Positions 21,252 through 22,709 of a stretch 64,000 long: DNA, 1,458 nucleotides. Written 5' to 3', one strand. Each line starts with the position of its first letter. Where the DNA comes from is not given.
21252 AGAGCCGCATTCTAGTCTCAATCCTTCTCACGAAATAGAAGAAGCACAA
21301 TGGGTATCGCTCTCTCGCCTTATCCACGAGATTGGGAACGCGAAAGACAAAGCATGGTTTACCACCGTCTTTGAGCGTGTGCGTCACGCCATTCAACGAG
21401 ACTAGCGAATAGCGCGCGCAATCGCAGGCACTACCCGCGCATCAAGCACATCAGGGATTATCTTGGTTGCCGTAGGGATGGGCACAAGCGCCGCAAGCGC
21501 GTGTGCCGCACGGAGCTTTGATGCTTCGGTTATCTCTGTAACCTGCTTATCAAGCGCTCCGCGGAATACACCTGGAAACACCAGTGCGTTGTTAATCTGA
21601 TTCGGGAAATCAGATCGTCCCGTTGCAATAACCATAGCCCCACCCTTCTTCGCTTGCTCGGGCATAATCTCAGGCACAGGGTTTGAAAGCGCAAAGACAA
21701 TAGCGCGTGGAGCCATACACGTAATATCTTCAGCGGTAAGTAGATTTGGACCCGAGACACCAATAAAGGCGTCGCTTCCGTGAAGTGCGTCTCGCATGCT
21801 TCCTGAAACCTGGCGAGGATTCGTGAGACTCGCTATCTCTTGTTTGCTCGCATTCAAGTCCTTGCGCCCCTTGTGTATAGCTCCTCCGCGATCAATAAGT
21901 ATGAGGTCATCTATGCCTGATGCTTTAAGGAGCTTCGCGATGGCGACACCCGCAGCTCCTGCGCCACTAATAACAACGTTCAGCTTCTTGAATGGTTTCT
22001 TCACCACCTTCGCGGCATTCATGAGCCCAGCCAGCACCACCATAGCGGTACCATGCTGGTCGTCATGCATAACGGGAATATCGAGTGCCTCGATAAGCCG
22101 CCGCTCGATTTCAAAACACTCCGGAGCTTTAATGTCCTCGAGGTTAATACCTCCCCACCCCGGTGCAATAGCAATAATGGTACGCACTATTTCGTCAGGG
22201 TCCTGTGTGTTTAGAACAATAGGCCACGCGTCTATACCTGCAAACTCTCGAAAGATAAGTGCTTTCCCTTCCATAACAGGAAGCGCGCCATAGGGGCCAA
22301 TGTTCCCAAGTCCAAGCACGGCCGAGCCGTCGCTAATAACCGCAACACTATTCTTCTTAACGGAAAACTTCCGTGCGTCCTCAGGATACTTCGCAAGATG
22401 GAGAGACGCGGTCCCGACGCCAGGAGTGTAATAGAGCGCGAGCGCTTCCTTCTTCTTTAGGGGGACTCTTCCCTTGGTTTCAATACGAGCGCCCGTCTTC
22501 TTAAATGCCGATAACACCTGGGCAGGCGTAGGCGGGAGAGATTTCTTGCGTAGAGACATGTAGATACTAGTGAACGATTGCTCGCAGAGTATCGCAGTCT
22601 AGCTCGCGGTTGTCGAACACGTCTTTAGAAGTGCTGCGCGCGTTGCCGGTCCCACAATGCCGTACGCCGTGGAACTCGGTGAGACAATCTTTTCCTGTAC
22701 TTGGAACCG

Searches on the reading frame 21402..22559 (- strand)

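Call 74: search_protein_families(library=pfam, proteins=[window:21402-22559:-], max_evalue=0.00001)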
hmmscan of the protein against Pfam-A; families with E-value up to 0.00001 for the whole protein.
window:21402-22559:- (385 aa): 2 families
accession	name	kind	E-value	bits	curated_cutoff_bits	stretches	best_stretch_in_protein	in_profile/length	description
PF00390.24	malic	-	4.1e-26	92.4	23.1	1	25-155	3-181/182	Malic enzyme, N-terminal domain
PF03949.21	Malic_M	-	2.9e-21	76.4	23.5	1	170-376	3-244/258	Malic enzyme, NAD binding domain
